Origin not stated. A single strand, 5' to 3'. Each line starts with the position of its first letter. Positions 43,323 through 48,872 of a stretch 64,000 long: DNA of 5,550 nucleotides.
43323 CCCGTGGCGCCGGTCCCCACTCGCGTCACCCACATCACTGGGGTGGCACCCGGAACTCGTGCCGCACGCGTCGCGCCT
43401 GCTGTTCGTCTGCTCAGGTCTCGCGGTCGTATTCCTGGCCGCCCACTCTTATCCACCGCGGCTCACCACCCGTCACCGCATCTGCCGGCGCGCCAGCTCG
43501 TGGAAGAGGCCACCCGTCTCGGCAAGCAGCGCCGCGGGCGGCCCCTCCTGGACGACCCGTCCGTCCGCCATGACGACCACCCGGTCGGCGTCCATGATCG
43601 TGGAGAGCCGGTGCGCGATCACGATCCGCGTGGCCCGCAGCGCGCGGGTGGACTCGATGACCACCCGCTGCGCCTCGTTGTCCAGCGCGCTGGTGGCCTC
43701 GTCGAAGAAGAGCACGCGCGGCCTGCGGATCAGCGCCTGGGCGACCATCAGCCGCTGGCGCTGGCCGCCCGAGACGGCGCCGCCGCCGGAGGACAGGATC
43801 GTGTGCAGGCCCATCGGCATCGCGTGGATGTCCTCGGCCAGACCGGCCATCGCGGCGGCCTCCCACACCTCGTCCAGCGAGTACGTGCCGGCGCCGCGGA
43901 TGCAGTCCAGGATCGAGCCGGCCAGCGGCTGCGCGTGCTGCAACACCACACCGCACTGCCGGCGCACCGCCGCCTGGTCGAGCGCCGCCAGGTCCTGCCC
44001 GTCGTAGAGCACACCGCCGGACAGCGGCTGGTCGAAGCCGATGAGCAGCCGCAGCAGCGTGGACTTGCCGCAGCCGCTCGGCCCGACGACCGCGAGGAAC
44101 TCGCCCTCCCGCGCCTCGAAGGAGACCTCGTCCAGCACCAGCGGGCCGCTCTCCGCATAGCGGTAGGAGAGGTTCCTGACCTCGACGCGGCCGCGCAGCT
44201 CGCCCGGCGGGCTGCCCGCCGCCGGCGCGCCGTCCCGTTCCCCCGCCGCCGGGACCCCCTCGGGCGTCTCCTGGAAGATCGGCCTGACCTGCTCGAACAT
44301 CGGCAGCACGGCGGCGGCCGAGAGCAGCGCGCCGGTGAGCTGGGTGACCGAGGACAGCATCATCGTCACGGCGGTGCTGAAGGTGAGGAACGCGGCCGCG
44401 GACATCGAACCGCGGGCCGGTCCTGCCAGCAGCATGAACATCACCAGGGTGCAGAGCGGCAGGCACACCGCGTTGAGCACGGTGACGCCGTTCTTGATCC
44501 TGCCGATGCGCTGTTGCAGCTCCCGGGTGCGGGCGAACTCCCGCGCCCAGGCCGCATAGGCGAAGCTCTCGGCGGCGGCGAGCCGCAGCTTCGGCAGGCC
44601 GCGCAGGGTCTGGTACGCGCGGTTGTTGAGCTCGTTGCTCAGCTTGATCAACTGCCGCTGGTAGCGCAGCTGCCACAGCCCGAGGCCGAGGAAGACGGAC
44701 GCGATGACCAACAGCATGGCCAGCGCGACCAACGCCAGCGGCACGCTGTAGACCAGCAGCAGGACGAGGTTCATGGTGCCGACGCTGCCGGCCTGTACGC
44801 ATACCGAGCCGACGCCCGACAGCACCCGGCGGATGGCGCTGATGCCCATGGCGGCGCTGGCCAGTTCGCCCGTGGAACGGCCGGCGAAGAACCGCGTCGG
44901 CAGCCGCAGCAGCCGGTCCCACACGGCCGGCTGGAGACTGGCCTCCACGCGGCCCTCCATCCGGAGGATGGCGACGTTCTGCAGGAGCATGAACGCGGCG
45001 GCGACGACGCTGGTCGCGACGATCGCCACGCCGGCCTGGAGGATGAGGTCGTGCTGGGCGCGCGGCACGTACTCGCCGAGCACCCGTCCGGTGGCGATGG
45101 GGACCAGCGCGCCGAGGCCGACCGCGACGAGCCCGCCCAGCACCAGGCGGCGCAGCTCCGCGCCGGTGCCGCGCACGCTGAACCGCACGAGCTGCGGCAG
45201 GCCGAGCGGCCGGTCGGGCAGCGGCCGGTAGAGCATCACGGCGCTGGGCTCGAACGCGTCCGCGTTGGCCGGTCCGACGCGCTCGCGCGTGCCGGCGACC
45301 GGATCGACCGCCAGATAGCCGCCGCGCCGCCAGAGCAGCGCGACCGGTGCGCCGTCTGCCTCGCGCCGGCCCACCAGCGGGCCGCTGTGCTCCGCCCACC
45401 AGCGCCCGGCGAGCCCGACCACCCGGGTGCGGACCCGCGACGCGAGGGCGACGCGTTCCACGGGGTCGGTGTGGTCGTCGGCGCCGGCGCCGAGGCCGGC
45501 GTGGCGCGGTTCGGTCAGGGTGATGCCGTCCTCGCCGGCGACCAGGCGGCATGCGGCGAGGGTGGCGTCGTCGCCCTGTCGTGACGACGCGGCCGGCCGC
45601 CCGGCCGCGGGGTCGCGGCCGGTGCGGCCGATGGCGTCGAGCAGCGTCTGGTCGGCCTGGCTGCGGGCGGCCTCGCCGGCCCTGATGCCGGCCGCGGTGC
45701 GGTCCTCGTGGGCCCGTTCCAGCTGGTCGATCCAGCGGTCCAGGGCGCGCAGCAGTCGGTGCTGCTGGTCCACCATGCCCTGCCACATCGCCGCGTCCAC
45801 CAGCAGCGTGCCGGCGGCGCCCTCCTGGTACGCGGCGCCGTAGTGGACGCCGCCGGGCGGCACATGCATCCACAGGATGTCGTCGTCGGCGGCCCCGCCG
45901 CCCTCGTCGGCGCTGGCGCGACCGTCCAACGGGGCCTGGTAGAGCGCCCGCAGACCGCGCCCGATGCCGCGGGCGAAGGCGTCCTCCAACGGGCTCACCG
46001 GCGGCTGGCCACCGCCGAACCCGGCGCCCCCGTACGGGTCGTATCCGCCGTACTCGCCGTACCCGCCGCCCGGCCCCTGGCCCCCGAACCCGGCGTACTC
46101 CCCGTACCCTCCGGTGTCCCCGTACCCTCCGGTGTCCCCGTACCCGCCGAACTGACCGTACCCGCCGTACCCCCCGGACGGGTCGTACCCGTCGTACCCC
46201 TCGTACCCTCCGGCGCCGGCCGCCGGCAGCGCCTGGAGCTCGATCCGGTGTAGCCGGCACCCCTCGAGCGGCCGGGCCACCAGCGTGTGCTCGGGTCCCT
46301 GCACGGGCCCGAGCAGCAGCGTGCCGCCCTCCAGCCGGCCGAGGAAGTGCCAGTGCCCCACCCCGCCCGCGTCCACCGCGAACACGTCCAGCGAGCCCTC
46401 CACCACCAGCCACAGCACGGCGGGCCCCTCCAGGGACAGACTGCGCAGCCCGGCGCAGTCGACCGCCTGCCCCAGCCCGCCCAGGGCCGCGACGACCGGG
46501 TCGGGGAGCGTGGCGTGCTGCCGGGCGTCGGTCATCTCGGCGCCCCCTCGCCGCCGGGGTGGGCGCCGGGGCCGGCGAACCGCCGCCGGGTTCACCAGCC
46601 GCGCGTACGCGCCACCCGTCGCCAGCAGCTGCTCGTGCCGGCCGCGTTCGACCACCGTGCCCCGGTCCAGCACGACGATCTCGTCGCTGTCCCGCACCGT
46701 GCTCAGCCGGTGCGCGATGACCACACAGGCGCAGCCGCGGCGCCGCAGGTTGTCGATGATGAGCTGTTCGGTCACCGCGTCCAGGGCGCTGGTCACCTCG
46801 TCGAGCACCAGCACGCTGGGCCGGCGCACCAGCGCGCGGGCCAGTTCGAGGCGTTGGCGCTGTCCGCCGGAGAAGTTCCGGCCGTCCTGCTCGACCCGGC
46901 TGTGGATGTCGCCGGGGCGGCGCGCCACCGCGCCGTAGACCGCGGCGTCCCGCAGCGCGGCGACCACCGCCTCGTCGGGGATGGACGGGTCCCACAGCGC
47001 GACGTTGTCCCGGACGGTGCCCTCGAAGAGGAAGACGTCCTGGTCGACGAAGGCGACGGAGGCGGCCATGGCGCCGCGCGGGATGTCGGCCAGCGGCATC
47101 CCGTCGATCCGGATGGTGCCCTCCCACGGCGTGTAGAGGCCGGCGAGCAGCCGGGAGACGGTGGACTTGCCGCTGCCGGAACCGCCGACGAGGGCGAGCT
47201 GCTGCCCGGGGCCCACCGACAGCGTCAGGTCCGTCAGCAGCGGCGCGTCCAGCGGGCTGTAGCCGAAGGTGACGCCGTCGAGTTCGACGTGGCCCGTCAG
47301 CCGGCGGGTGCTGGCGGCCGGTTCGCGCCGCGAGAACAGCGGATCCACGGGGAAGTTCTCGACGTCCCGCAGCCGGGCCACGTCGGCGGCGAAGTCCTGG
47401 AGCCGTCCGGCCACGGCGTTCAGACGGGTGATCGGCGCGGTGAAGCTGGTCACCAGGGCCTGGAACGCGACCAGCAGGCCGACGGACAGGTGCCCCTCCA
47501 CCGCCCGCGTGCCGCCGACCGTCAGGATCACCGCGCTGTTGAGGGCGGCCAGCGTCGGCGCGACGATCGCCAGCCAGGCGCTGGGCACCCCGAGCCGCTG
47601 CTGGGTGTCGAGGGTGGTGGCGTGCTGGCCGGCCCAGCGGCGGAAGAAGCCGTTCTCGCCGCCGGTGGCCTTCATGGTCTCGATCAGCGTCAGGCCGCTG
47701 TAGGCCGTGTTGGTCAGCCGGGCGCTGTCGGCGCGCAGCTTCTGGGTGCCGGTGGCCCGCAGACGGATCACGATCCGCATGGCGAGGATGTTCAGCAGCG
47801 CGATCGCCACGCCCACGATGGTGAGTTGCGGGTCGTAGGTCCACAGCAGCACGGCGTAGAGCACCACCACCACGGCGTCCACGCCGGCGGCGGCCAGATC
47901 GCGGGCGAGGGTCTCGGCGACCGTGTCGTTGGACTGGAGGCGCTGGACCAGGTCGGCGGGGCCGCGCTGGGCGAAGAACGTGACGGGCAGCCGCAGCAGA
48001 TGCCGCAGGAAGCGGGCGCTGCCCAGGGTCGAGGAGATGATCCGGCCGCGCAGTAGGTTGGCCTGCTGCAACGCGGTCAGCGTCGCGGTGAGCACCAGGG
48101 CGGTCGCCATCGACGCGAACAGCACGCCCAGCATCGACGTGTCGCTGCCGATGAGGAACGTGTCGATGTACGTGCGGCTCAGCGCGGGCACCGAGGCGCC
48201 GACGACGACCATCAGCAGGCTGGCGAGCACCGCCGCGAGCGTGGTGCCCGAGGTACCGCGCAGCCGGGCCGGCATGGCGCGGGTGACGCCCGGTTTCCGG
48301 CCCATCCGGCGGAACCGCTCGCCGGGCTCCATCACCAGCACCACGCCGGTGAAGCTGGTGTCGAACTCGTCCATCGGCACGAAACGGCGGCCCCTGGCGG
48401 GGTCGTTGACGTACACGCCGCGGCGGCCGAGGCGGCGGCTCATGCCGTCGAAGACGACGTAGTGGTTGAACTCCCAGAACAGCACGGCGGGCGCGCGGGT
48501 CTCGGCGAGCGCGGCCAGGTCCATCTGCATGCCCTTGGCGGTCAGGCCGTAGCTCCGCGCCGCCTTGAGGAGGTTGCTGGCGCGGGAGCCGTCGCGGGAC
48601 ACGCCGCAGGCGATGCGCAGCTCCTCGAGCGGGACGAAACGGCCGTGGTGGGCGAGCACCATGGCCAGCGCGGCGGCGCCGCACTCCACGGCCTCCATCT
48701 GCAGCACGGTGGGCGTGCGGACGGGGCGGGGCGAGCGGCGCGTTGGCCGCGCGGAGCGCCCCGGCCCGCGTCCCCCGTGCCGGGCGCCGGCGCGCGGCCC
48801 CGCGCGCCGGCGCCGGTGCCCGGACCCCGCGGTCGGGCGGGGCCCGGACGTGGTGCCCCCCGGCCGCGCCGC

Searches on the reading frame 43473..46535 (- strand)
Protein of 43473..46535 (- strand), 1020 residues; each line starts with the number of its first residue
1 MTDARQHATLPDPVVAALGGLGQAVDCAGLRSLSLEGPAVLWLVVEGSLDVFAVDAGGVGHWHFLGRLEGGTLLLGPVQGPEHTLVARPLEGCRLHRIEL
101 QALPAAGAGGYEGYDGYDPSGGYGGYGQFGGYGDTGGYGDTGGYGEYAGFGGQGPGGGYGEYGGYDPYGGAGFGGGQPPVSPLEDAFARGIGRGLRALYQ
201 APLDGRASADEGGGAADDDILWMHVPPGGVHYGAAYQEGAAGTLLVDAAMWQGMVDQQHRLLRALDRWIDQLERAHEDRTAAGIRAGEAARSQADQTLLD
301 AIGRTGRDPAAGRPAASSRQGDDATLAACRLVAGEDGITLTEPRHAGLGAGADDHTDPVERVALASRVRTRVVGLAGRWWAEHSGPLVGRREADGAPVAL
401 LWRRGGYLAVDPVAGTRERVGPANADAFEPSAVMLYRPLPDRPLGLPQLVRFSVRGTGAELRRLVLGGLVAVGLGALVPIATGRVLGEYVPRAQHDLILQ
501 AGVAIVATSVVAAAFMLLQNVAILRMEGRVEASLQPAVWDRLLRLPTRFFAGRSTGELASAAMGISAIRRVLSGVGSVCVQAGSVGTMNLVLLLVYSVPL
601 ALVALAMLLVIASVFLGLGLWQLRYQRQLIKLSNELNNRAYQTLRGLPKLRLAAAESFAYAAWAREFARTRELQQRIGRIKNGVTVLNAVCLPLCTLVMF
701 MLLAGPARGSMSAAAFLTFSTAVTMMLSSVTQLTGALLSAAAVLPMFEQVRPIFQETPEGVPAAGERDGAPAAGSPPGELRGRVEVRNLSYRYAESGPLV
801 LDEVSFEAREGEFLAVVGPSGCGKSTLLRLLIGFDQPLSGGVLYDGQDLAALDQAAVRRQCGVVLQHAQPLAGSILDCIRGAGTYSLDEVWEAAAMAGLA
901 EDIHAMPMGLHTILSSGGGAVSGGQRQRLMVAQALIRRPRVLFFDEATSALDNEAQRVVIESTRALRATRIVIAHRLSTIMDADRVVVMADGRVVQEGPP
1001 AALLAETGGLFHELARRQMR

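Call 4: search_protein_families(library=ncbifam, proteins=[window:43473-46535:-], max_evalue=1)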
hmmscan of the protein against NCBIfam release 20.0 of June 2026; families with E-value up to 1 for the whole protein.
window:43473-46535:- (1020 aa): 192 families (the best 25 are shown)
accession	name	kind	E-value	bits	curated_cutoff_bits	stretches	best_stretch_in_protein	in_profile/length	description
TIGR03797.1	NHLM_micro_ABC2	equivalog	1.8e-252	839.8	709.4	1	322-1019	1-686/686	NHLP bacteriocin export ABC transporter permease/ATPase subunit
TIGR03796.1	NHLM_micro_ABC1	equivalog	7.3e-87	292.2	853.3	1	453-1014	148-708/710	NHLP family bacteriocin export ABC transporter peptidase/permease/ATPase subunit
TIGR02203.1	MsbA_lipidA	equivalog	9.9e-78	262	602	1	493-1016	49-567/572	lipid A export permease/ATP-binding protein MsbA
TIGR01846.1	type_I_sec_HlyB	subfamily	3.8e-77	260.1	725.55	1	502-1019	182-693/694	type I secretion system permease/ATPase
TIGR02204.1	MsbA_rel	hypoth_equivalog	4.5e-69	233.6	780.4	1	478-1018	37-575/576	ABC transporter, permease/ATP-binding protein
NF045513.1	HepA_fam_ABC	equivalog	1.3e-67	228.7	725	1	498-1011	94-603/610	heterocyst formation ABC transporter subunit HepA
TIGR03375.1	type_I_sec_LssB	subfamily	1.7e-63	215.1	693.1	1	498-1006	190-691/696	type I secretion system permease/ATPase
TIGR00958.1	3a01208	subfamily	1e-62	212.4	874.6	1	472-1013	174-709/711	antigen peptide transporter 2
NF010178.0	PRK13657.1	equivalog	1.7e-57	195.2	733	1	478-1018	38-570/588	glucan ABC transporter ATP-binding protein/ permease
TIGR01193.1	bacteriocin_ABC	subfamily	1.3e-54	185.9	523.85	1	484-1014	181-705/708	peptide cleavage/export ABC transporter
NF008381.0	PRK11176.1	equivalog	3.5e-54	184.2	867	1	488-1018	54-579/582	lipid A ABC transporter ATP-binding protein/permease MsbA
TIGR02868.1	CydC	equivalog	3.3e-53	181.1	329.05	1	531-976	85-529/530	thiol reductant ABC exporter subunit CydC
TIGR02857.1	CydD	equivalog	1.6e-52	179.2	435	2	759-989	304-529/529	thiol reductant ABC exporter subunit CydD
NF052233.1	CphA_assoc_ABC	equivalog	9.7e-49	166.4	880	1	504-1019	235-744/766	cyanophycin metabolism-associated ABC transporter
NF008056.1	PRK10790.1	equivalog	9.6e-47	159.8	746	1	486-1011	50-569/584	SmdB family multidrug efflux ABC transporter permease/ATP-binding protein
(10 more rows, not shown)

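Call 5: search_protein_families(library=pfam, proteins=[window:43473-46535:-], max_evalue=1)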
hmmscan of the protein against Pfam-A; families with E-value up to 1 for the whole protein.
window:43473-46535:- (1020 aa): 14 families
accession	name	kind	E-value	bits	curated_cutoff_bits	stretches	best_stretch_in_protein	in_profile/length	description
PF00005.33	ABC_tran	-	2.7e-27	96.5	25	1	801-949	1-137/137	ABC transporter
PF00664.28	ABC_membrane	-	2e-18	67.5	28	1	469-729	9-273/274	ABC transporter transmembrane region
PF02463.25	SMC_N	-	3.9e-05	23.6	40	1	921-989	137-211/220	RecF/RecN/SMC N terminal domain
PF13401.12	AAA_22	-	0.0027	18.5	27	1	811-834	5-28/130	AAA domain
PF13555.12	AAA_29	-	0.0094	16.1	27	1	808-828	19-39/61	P-loop containing region of AAA domain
PF20703.3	nSTAND1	-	0.011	15.9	27.1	1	807-829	29-51/379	Novel STAND NTPase 1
PF13191.12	AAA_16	-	0.014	16.3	32.6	1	809-952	20-146/167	AAA ATPase domain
PF03215.21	Rad17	-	0.02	15.3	23.8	1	802-831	36-65/186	Rad17 P-loop domain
PF13558.12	SbcC_Walker_B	-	0.031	14.9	27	1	937-964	62-89/90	SbcC/RAD50-like, Walker B motif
PF03193.22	RsgA_GTPase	-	0.043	14.1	30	1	810-833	105-128/174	RsgA GTPase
PF00004.35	AAA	-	0.08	13.8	21.2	0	816-831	3-18/131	ATPase family associated with various cellular activities (AAA)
PF13304.12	AAA_21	-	0.096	13.2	27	1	814-831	2-19/304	AAA domain, putative AbiEii toxin, Type IV TA system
PF01637.24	ATPase_2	-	0.21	11.8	33.2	1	810-833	19-42/225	ATPase domain predominantly from Archaea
PF02492.25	cobW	-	0.24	11.4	20.7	0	815-860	4-50/180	CobW/HypB/UreG, nucleotide-binding domain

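Call 71: search_solved_structures(query=window:43473-46535:-, max_evalue=0.00001)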
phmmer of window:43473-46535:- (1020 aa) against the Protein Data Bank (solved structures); distinct sequences matched with E-value up to 0.00001: 560 (the best 60 are shown).
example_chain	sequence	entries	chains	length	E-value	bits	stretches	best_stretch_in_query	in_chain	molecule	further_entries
6ujp_A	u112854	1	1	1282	1.3e-86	294.9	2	554-1012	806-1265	ATP-dependent translocase ABCB1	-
4m1m_A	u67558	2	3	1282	1.9e-86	294.4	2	554-1012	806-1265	Multidrug resistance protein 1A | ATP-dependent translocase ABCB1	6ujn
4lsg_A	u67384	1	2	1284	1.9e-86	294.4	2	554-1012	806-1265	Multidrug resistance protein 1A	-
3g5u_A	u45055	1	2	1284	1.9e-86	294.4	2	554-1012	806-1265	Multidrug resistance protein 1a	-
6ujw_A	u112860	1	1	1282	2.1e-86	294.3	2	554-1012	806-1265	ATP-dependent translocase ABCB1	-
6ujt_A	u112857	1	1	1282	2.2e-86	294.2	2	554-1012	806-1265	ATP-dependent translocase ABCB1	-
6ujs_A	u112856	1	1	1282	2.5e-86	294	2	538-1012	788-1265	ATP-dependent translocase ABCB1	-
6ujr_A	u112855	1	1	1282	2.6e-86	294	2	538-1012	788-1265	ATP-dependent translocase ABCB1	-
6q81_A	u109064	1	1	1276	2.9e-86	293.8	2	578-1012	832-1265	P-glycoprotein (ABCB1)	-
4m2s_A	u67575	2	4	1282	2.9e-86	293.8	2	578-1012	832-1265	Multidrug resistance protein 1A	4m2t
4q9h_A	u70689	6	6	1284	2.9e-86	293.8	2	578-1012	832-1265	Multidrug resistance protein 1A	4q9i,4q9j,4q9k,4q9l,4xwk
5kpi_A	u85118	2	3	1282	2.9e-86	293.8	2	578-1012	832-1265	Multidrug resistance protein 1A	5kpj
4ksb_A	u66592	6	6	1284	2.9e-86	293.8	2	578-1012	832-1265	Multidrug resistance protein 1A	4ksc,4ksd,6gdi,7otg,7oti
3g60_A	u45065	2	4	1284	3e-86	293.7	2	578-1012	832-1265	Multidrug resistance protein 1a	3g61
5ko2_A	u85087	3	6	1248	1.8e-85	291.1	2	577-1012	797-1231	Multidrug resistance protein 1A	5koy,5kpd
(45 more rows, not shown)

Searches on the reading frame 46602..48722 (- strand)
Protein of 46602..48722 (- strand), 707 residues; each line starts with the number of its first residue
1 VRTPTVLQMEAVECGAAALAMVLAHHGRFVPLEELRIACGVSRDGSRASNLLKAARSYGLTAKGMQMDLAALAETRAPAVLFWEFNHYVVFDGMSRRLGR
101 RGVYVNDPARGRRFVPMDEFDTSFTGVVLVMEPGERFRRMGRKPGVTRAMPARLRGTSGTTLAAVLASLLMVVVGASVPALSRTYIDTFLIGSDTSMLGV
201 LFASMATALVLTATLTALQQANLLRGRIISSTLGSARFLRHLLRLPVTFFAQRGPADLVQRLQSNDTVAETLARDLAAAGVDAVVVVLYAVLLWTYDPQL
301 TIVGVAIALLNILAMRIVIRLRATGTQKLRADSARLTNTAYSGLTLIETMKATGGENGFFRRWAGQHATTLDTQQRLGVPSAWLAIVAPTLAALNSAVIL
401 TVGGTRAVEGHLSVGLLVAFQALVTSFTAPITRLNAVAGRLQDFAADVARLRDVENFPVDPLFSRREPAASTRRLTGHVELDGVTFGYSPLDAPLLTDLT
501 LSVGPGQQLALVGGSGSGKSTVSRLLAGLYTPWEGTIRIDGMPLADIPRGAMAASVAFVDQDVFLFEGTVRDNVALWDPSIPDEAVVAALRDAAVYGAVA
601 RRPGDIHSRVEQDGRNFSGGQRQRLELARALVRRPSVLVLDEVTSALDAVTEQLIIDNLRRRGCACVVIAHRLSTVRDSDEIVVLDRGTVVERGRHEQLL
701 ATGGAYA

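Call 4: search_protein_families(library=ncbifam, proteins=[window:46602-48722:-], max_evalue=1)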
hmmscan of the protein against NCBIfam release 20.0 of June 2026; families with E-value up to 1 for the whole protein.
window:46602-48722:- (707 aa): 195 families (the best 25 are shown)
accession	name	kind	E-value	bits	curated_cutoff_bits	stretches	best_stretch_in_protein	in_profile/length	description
TIGR03796.1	NHLM_micro_ABC1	equivalog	6.9e-300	996.4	853.3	1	2-707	1-706/710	NHLP family bacteriocin export ABC transporter peptidase/permease/ATPase subunit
TIGR01846.1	type_I_sec_HlyB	subfamily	1.7e-110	370.4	725.55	1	17-707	3-686/694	type I secretion system permease/ATPase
TIGR03797.1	NHLM_micro_ABC2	equivalog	6.7e-99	332.2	709.4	1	142-707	119-679/686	NHLP bacteriocin export ABC transporter permease/ATPase subunit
TIGR03375.1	type_I_sec_LssB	subfamily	2.7e-92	310.2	693.1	1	17-701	5-690/696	type I secretion system permease/ATPase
TIGR01193.1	bacteriocin_ABC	subfamily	7e-92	309.1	523.85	1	8-706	1-702/708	peptide cleavage/export ABC transporter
TIGR02203.1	MsbA_lipidA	equivalog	1.4e-86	291.2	602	1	156-707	11-563/572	lipid A export permease/ATP-binding protein MsbA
NF045513.1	HepA_fam_ABC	equivalog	1.2e-79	268.4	725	1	149-704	44-600/610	heterocyst formation ABC transporter subunit HepA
TIGR00958.1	3a01208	subfamily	1.2e-79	268.4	874.6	1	171-706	173-707/711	antigen peptide transporter 2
TIGR02204.1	MsbA_rel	hypoth_equivalog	2.3e-74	251.1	780.4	1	161-707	20-569/576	ABC transporter, permease/ATP-binding protein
NF010178.0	PRK13657.1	equivalog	3.9e-71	240.2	733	1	160-707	20-564/588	glucan ABC transporter ATP-binding protein/ permease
NF052233.1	CphA_assoc_ABC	equivalog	4.7e-70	236.9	880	1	197-706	232-736/766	cyanophycin metabolism-associated ABC transporter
NF008381.0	PRK11176.1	equivalog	1.1e-66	225.5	867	1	237-707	103-573/582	lipid A ABC transporter ATP-binding protein/permease MsbA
TIGR01842.1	type_I_sec_PrtD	subfamily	1.4e-64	218.6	510.15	1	165-701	12-542/544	type I secretion system permease/ATPase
TIGR02868.1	CydC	equivalog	1.3e-56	192.3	329.05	1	245-673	99-530/530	thiol reductant ABC exporter subunit CydC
NF008056.1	PRK10790.1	equivalog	1.4e-56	192.3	746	1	174-706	38-568/584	SmdB family multidrug efflux ABC transporter permease/ATP-binding protein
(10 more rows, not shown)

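Call 5: search_protein_families(library=pfam, proteins=[window:46602-48722:-], max_evalue=1)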
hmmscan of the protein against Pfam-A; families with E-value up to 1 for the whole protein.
window:46602-48722:- (707 aa): 14 families
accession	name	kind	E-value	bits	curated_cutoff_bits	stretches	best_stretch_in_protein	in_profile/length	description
PF03412.21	Peptidase_C39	-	6.1e-34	117.1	22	1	3-134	2-131/133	Peptidase C39 family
PF00005.33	ABC_tran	-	1e-29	104.3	25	1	496-645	1-137/137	ABC transporter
PF00664.28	ABC_membrane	-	2.2e-21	77.2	28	1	163-430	3-273/274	ABC transporter transmembrane region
PF02463.25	SMC_N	-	3.3e-05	23.9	40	1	616-684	136-210/220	RecF/RecN/SMC N terminal domain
PF07728.20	AAA_5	-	0.0013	19.2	22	0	509-534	2-27/139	AAA domain (dynein-related subfamily)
PF13191.12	AAA_16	-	0.0052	17.7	32.6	1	507-659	25-155/167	AAA ATPase domain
PF06414.18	Zeta_toxin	-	0.014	15.3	22.3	1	511-540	21-50/199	Zeta toxin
PF13304.12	AAA_21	-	0.028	14.9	27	0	510-529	3-22/304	AAA domain, putative AbiEii toxin, Type IV TA system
PF13529.12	Peptidase_C39_2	-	0.033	15.2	24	0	14-60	16-79/143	Peptidase_C39 like family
PF13401.12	AAA_22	-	0.043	14.6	27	1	509-658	8-109/130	AAA domain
PF13555.12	AAA_29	-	0.085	13.1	27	1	506-522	22-38/61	P-loop containing region of AAA domain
PF13238.12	AAA_18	-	0.12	13.3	29.4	0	511-528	3-20/128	AAA domain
PF13521.12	AAA_28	-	0.15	12.7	27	1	510-533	3-27/164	AAA domain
PF14532.12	Sigma54_activ_2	-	0.23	12.2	25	1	509-539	24-54/138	Sigma-54 interaction domain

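Call 72: search_solved_structures(query=window:46602-48722:-, max_evalue=1e-20)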
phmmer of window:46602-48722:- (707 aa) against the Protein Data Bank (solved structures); distinct sequences matched with E-value up to 1e-20: 283 (the best 60 are shown).
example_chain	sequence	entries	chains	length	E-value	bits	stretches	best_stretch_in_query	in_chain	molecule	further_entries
8sa0_A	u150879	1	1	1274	1.2e-102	348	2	225-706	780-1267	ATP-dependent translocase ABCB1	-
8gmg_A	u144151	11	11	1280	1.2e-102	348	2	225-706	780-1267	ATP-dependent translocase ABCB1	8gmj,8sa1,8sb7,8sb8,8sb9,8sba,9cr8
6qex_A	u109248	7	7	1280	1.7e-102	347.5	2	225-706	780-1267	Multidrug resistance protein 1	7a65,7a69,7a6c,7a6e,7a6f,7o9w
8y6h_A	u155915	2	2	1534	2.5e-102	346.9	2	225-706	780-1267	ATP-dependent translocase ABCB1,mNeonGreen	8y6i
6qee_A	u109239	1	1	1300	5.3e-102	345.9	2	289-706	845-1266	ABCB1HM-EQ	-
6c0v_A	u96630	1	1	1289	8.6e-102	345.2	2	225-706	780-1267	Multidrug resistance protein 1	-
6ujw_A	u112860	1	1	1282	1e-101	344.9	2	291-706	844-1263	ATP-dependent translocase ABCB1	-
6ujt_A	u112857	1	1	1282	1.1e-101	344.8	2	291-706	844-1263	ATP-dependent translocase ABCB1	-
6ujp_A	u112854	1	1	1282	1.7e-101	344.2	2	291-706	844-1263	ATP-dependent translocase ABCB1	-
4m1m_A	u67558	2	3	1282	2.7e-101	343.5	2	291-706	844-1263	Multidrug resistance protein 1A | ATP-dependent translocase ABCB1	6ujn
6ujs_A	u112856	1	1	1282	2.7e-101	343.5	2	291-706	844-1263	ATP-dependent translocase ABCB1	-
6ujr_A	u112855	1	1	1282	2.7e-101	343.5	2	291-706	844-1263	ATP-dependent translocase ABCB1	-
4lsg_A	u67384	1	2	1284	2.7e-101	343.5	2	291-706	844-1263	Multidrug resistance protein 1A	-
3g5u_A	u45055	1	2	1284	2.7e-101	343.5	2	291-706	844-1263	Multidrug resistance protein 1a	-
6q81_A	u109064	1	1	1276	3.3e-101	343.2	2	292-706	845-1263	P-glycoprotein (ABCB1)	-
4ry2_A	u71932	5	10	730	4.5e-88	299.8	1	6-706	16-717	ABC-type bacteriocin transporter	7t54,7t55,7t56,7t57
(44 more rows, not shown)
